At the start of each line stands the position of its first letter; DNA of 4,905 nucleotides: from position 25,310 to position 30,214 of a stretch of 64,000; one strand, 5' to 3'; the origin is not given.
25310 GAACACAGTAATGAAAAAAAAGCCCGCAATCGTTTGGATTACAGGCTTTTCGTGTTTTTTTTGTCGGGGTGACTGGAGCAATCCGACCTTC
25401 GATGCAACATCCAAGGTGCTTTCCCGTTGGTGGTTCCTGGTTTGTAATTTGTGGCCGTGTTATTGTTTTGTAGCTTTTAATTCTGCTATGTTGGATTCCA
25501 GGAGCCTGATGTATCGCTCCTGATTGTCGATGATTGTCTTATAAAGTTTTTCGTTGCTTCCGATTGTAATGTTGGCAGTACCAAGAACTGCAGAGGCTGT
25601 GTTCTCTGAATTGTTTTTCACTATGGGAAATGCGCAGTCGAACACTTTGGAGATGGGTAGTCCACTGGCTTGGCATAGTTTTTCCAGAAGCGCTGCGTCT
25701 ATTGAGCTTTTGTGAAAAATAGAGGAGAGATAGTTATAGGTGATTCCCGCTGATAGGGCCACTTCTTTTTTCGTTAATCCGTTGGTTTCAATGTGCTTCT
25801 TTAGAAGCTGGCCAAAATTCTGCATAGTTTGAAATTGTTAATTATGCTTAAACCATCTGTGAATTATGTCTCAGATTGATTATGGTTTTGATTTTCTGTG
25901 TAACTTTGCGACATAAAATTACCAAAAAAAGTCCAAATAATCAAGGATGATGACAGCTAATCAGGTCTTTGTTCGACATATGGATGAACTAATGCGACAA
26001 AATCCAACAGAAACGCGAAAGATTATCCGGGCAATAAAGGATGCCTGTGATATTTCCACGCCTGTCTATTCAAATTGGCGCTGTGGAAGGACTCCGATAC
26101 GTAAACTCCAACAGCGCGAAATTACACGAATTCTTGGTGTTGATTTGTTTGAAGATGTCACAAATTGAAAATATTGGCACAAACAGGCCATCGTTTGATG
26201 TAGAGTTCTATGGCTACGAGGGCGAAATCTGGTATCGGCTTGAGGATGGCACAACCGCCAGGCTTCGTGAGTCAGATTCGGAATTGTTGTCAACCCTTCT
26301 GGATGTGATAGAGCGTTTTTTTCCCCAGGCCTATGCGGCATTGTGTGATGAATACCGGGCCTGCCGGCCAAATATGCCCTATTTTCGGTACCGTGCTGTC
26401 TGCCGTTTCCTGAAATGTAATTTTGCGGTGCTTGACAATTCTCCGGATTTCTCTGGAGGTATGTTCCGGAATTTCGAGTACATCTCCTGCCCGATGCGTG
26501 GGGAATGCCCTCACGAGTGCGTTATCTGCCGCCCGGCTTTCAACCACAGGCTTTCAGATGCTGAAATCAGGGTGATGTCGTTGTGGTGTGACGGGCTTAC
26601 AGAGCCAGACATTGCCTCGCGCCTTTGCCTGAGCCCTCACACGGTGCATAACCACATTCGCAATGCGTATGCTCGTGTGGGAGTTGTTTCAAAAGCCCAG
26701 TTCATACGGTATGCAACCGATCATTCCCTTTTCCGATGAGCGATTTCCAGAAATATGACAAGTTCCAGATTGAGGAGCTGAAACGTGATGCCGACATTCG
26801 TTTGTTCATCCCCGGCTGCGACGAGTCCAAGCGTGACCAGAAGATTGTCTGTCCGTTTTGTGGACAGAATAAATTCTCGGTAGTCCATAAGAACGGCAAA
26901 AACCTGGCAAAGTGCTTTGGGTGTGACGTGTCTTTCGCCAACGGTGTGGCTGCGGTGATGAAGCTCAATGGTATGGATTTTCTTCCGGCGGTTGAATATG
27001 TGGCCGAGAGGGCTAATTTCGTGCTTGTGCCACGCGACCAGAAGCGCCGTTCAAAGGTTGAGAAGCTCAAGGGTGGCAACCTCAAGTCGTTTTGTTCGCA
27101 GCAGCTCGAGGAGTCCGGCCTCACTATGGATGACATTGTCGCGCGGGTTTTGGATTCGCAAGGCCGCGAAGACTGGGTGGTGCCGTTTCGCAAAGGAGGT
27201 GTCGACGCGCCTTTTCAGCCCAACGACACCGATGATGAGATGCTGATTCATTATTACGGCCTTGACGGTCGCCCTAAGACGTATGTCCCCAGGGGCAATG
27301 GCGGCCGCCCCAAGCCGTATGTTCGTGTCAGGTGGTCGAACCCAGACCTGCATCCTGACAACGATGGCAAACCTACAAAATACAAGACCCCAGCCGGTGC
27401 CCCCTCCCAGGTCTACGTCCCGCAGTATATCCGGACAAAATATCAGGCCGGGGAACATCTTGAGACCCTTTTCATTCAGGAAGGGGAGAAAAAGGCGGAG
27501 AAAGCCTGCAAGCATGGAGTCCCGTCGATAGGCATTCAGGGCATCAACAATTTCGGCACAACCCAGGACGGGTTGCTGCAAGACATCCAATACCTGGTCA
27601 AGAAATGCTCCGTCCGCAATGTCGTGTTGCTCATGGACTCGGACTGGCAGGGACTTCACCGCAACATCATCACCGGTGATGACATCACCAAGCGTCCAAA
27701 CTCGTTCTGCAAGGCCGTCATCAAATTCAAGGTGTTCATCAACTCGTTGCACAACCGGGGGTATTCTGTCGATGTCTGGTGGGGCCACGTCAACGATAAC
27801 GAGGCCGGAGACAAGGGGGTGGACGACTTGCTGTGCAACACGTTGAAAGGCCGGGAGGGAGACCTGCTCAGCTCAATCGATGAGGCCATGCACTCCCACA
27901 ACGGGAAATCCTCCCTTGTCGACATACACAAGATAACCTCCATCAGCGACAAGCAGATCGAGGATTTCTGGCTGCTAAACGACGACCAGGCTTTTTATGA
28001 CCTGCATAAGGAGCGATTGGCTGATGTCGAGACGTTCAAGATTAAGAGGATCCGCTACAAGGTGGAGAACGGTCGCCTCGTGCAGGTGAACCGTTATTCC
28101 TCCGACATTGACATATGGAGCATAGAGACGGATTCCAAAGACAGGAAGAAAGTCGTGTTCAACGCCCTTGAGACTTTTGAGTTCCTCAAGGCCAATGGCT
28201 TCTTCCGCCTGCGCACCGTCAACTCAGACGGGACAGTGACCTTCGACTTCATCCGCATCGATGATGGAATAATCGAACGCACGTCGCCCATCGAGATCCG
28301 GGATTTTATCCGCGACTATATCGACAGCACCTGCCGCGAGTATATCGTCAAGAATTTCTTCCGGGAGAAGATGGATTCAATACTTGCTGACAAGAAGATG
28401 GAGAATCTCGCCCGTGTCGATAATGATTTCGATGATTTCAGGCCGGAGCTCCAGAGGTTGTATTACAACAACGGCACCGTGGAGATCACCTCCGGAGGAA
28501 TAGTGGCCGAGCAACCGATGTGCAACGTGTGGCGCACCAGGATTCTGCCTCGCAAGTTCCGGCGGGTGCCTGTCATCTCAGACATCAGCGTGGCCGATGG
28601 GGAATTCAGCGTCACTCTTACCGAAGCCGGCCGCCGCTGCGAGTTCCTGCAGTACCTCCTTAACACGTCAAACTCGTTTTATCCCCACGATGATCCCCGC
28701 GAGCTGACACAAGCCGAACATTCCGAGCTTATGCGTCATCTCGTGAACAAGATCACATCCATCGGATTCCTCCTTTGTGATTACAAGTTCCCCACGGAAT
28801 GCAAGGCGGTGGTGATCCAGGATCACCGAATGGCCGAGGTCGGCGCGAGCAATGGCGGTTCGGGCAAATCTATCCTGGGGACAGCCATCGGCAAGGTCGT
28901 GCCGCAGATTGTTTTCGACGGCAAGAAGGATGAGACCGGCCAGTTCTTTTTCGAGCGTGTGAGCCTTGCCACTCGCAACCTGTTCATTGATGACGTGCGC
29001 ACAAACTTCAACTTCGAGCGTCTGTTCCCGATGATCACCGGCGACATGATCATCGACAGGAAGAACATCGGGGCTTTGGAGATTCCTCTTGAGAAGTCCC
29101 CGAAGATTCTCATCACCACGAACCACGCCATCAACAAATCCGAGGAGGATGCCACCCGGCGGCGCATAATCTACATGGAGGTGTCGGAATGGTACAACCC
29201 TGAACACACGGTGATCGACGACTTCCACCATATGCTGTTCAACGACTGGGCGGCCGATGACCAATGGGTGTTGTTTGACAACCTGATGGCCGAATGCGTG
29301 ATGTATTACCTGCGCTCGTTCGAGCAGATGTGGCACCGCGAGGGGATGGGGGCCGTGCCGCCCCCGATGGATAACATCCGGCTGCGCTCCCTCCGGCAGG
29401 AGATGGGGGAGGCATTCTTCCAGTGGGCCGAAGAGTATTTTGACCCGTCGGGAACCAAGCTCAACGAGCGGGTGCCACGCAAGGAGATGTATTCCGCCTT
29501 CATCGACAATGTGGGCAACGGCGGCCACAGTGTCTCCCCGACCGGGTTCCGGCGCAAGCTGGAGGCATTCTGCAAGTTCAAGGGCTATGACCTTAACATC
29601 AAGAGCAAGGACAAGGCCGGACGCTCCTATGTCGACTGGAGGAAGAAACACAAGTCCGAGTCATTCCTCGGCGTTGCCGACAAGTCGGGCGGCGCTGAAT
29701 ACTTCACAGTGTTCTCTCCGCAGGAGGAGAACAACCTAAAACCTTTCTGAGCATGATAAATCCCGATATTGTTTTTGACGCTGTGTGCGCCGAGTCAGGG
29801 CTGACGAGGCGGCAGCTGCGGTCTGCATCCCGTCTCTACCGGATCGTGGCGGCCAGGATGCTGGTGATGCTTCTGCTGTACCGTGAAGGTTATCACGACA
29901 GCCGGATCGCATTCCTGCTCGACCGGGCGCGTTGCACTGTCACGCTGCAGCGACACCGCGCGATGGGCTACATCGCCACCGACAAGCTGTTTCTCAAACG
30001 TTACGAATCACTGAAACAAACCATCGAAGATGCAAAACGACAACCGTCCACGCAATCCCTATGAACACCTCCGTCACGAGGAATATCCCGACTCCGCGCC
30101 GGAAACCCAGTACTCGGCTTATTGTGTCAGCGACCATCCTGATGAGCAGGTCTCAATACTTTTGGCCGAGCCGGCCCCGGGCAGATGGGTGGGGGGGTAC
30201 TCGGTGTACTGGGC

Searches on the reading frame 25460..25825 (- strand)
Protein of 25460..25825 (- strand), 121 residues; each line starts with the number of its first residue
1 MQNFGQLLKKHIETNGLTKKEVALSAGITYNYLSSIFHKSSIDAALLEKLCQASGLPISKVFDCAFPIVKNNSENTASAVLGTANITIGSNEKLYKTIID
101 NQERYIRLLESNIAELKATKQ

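Call 63: search_protein_families(library=pfam, proteins=[window:25460-25825:-], max_evalue=0.001)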
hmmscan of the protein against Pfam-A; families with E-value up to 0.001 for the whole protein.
window:25460-25825:- (121 aa): 2 families
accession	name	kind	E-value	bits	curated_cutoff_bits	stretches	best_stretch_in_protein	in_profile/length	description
PF01381.28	HTH_3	-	1.1e-05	25.8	23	1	8-59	1-53/55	Helix-turn-helix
PF12844.13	HTH_19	-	9.7e-05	22.6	30.2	1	5-61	1-58/64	Helix-turn-helix domain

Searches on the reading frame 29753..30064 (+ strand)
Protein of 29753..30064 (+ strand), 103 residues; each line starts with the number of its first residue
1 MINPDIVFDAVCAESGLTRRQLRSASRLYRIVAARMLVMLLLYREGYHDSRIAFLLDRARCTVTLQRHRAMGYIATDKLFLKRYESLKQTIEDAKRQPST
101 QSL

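Call 13: search_protein_families(library=pfam, proteins=[window:29753-30064:+], max_evalue=0.01)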
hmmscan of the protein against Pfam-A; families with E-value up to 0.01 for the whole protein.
window:29753-30064:+ (103 aa): 2 families
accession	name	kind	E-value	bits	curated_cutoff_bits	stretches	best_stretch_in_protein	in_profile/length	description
PF08299.17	Bac_DnaA_C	-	4.4e-05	23.9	31.5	1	5-45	2-42/69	Bacterial dnaA protein helix-turn-helix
PF13384.12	HTH_23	-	0.0019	18.4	24.6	0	35-71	7-44/50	Homeodomain-like domain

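Call 14: search_protein_families(library=phrogs, proteins=[window:29753-30064:+], max_evalue=0.01)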
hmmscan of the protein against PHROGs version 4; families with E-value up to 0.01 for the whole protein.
window:29753-30064:+ (103 aa): 0 families
